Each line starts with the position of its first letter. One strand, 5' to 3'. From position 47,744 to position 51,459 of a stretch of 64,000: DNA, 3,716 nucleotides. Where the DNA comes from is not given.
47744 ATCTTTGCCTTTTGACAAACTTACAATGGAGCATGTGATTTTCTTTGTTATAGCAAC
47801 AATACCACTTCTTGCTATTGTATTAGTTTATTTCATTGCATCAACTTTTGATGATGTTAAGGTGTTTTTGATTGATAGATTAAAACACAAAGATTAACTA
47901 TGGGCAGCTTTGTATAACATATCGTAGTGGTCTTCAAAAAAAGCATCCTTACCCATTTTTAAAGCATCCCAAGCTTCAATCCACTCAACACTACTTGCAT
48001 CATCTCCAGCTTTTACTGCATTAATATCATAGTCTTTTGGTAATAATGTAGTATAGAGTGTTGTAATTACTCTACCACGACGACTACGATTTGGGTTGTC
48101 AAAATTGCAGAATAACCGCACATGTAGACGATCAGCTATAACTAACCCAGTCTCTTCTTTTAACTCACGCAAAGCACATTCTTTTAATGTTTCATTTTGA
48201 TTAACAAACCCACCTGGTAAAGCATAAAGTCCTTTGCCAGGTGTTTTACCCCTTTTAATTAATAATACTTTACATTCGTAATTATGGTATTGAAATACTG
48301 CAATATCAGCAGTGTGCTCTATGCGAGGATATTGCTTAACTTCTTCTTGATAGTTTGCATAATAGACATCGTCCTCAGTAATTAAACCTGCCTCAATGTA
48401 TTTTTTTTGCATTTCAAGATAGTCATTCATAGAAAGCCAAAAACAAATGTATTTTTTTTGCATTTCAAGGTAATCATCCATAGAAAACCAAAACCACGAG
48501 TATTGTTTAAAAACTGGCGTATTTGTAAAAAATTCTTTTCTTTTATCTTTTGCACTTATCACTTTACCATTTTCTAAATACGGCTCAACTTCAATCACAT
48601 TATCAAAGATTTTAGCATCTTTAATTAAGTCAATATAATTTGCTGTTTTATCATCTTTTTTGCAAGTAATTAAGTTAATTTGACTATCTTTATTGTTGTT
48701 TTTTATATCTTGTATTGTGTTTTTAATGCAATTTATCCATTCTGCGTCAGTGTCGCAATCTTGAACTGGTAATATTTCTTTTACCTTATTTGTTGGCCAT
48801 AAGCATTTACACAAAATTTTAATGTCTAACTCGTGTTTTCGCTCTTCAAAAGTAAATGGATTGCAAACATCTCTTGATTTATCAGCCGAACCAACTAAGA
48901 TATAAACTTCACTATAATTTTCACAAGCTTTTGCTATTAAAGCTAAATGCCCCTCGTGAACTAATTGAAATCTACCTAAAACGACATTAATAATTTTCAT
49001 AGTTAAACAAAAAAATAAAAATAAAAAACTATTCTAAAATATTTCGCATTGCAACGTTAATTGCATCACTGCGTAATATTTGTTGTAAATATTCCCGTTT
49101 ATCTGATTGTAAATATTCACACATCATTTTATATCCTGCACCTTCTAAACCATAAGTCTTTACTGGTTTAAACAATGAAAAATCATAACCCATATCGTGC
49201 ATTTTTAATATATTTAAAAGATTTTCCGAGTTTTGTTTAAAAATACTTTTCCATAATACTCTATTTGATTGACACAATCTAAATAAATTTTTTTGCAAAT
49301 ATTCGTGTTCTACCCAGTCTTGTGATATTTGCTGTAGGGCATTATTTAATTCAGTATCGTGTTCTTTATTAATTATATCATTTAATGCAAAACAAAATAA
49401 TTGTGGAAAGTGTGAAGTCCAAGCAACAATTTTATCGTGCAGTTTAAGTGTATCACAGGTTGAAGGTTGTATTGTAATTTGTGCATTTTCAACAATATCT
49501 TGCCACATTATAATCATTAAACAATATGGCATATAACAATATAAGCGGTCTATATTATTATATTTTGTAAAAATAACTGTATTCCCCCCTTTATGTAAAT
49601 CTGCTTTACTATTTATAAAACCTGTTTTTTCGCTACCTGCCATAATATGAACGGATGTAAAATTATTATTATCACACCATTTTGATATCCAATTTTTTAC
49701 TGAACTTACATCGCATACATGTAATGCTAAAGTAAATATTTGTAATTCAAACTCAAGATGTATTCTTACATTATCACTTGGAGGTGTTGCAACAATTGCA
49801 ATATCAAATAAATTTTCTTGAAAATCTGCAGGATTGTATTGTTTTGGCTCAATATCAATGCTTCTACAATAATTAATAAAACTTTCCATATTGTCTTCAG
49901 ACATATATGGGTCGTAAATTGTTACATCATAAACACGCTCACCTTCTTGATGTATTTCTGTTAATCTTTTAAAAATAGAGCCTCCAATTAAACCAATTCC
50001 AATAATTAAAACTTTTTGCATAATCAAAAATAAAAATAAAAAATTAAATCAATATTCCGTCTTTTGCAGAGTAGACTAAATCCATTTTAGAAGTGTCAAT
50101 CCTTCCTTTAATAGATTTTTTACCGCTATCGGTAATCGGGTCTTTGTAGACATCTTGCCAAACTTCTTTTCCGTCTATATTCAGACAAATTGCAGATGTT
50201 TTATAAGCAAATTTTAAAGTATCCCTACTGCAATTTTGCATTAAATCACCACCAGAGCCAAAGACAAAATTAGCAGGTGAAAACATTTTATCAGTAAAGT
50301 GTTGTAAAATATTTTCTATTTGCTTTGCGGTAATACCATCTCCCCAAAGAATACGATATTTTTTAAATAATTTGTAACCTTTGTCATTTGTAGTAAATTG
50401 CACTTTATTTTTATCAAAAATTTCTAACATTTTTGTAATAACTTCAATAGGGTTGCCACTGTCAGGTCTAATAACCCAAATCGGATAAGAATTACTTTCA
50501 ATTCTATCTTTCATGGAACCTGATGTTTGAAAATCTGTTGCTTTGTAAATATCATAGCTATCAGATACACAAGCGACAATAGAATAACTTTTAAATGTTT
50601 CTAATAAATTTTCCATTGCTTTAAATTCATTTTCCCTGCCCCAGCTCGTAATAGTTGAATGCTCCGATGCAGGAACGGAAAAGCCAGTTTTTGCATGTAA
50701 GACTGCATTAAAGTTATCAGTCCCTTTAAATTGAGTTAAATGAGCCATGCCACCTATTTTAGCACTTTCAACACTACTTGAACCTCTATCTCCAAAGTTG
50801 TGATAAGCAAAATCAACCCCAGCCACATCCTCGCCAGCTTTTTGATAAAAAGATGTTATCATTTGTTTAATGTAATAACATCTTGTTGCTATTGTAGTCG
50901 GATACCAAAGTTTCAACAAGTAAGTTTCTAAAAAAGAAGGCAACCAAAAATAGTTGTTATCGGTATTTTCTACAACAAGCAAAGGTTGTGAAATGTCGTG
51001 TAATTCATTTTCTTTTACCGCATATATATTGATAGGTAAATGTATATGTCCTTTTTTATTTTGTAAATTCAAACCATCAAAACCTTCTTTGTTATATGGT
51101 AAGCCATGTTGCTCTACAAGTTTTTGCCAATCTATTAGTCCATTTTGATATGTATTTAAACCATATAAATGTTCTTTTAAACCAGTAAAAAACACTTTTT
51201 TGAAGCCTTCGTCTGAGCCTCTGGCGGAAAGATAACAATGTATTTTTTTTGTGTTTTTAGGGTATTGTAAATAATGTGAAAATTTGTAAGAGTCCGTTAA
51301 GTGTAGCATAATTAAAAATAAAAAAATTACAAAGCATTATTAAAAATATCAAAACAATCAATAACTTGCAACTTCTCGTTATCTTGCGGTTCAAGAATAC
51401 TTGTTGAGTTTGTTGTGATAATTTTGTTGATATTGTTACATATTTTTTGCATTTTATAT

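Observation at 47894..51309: NadV-NatV NAD+ reconstitution pathway with an embedded TyrA-like dehydrogenase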

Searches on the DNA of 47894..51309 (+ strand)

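Call 5: search_dna_similar(query=window:47894-51309:+, collection=phages, mode=near, max_rows=30)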
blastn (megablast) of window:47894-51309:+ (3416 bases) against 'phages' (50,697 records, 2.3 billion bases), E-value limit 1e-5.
No match.
